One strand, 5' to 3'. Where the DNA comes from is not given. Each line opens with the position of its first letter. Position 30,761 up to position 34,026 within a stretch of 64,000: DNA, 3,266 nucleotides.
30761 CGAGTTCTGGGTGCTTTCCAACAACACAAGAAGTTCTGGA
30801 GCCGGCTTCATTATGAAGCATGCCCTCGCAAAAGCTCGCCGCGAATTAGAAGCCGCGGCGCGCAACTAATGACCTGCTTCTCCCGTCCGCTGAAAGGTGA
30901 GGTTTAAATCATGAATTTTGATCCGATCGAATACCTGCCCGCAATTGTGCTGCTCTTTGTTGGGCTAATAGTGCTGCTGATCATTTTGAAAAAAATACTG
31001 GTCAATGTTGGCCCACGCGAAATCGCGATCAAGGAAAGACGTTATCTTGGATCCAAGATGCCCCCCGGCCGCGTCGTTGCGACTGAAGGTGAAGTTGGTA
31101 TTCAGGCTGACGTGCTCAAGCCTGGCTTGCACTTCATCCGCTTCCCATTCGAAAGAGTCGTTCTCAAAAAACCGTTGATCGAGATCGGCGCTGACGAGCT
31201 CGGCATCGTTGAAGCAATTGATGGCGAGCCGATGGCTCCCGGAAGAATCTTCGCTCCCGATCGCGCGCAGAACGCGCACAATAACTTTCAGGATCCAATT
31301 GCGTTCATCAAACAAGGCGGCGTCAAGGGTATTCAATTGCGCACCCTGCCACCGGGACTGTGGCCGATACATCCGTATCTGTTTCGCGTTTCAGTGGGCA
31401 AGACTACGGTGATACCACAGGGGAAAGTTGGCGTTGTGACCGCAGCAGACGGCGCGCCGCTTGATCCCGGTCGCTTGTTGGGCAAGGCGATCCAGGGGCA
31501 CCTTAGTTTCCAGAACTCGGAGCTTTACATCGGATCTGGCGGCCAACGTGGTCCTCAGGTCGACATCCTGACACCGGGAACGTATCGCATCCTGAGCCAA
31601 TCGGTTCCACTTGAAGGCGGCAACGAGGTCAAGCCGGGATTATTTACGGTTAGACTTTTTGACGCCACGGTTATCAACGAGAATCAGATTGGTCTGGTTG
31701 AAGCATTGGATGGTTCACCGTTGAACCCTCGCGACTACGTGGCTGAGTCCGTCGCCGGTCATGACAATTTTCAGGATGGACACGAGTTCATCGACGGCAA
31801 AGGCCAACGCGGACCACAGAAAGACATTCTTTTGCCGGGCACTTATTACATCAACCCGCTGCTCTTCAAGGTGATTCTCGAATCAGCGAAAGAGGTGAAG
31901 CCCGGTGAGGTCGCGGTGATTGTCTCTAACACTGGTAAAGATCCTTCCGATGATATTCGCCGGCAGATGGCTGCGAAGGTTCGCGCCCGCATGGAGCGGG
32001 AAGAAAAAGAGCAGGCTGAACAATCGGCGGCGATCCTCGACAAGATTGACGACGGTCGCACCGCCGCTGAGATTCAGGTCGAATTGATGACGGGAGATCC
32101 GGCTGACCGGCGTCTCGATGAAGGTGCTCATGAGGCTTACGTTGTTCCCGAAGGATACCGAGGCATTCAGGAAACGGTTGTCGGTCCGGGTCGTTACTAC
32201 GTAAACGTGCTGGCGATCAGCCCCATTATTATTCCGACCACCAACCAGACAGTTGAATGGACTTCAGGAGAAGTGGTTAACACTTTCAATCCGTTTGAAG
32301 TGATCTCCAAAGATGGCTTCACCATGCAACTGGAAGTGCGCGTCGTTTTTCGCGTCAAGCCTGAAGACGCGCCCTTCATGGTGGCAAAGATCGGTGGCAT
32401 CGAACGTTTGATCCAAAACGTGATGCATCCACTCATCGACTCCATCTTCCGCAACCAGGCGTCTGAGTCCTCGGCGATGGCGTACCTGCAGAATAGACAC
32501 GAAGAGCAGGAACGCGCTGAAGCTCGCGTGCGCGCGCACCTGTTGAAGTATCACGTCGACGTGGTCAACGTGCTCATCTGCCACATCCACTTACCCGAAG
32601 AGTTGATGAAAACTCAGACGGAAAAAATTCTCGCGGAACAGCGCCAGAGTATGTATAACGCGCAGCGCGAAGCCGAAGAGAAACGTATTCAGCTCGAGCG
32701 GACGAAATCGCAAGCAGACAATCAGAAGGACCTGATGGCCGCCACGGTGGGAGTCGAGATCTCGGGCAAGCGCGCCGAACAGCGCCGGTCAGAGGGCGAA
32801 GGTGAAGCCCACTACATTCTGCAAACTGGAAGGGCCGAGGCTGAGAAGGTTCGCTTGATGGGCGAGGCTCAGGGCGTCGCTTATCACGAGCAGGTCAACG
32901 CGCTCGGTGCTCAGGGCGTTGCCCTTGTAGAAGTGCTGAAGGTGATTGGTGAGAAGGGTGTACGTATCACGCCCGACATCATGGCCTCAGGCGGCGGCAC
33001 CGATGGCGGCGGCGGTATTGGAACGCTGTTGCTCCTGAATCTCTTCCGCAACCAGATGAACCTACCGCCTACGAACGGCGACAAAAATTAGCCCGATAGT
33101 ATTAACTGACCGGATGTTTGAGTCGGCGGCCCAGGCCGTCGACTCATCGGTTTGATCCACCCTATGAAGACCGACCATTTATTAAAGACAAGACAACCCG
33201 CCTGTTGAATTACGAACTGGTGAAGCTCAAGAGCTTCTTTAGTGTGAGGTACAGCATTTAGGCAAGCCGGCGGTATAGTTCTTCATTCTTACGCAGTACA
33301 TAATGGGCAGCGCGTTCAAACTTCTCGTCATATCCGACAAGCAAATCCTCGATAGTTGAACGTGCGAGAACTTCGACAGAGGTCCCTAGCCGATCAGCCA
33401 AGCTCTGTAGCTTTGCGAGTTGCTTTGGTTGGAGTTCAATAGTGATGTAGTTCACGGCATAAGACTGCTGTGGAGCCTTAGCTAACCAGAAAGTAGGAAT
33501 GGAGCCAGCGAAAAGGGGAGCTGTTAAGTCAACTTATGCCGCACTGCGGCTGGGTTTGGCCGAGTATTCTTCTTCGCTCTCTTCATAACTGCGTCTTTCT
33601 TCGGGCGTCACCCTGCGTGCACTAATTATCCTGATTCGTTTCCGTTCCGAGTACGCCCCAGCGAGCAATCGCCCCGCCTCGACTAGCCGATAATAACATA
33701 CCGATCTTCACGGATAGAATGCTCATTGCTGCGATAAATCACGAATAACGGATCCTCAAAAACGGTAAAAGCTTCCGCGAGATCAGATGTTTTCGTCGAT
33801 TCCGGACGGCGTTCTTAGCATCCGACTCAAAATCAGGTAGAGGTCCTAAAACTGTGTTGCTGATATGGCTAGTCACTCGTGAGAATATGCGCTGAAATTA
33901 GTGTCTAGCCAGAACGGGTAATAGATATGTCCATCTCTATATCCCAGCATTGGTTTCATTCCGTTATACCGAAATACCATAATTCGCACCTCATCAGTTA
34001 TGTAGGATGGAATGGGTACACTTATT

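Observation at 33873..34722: Panacea-domain (DUF4065) antitoxin-like gene overlapping a small uncharacterised ORF: candidate new toxin paired with a Panacea-domain antitoxin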

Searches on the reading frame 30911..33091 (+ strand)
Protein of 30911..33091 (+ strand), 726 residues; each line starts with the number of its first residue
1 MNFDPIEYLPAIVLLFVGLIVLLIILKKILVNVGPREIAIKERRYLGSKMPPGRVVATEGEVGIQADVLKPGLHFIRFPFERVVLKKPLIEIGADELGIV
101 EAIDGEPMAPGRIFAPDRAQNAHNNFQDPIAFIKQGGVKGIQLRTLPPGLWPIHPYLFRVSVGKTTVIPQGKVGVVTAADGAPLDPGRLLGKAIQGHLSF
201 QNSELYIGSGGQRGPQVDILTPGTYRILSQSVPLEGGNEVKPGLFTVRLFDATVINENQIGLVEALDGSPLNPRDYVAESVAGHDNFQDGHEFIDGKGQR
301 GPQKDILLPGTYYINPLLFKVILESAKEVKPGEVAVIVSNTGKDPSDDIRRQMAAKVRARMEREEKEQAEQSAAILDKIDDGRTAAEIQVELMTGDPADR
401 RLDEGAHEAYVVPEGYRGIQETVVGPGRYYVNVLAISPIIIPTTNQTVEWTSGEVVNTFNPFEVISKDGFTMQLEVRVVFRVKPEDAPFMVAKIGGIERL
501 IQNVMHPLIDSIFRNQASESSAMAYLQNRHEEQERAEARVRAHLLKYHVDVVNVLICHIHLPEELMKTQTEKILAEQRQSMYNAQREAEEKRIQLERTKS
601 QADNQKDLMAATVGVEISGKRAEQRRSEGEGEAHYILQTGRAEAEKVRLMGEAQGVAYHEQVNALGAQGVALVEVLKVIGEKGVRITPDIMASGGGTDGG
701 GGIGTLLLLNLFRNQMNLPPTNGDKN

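Call 77: search_protein_families(library=pfam, proteins=[window:30911-33091:+], max_evalue=0.01)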
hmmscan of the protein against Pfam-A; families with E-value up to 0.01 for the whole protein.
window:30911-33091:+ (726 aa): 1 family
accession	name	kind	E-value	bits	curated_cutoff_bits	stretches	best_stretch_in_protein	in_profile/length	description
PF01145.31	Band_7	-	1e-24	88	23.6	1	411-589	2-173/176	SPFH domain / Band 7 family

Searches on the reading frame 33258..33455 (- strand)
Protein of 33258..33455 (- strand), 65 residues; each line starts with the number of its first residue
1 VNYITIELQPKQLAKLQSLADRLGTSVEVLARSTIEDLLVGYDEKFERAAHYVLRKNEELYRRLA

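Call 3: search_protein_families(library=pfam, proteins=[window:33258-33455:-], max_evalue=1)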
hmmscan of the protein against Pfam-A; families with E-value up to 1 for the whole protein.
window:33258-33455:- (65 aa): 1 family
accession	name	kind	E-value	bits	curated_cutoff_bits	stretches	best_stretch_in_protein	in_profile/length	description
PF01402.27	RHH_1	-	0.0032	17.8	20.5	1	4-31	2-29/39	Ribbon-helix-helix protein, copG family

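Call 5: search_protein_families(library=ncbifam, proteins=[window:33258-33455:-], max_evalue=1)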
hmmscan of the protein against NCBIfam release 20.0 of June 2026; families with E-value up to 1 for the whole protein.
window:33258-33455:- (65 aa): 0 families

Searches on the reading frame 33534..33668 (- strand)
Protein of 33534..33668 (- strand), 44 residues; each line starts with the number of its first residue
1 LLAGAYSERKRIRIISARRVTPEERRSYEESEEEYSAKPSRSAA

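Call 3: search_protein_families(library=pfam, proteins=[window:33534-33668:-], max_evalue=1)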
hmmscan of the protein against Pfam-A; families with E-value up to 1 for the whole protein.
window:33534-33668:- (44 aa): 1 family
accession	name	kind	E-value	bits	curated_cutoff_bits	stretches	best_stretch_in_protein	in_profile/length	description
PF04365.19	BrnT_toxin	-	0.0032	18.2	34.5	1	5-24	57-77/77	Ribonuclease toxin, BrnT, of type II toxin-antitoxin system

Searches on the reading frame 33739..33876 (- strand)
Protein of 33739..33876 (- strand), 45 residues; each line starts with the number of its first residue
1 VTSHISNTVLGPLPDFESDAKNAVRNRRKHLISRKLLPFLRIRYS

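Call 3: search_protein_families(library=pfam, proteins=[window:33739-33876:-], max_evalue=1)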
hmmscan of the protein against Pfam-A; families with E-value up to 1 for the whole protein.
window:33739-33876:- (45 aa): 0 families
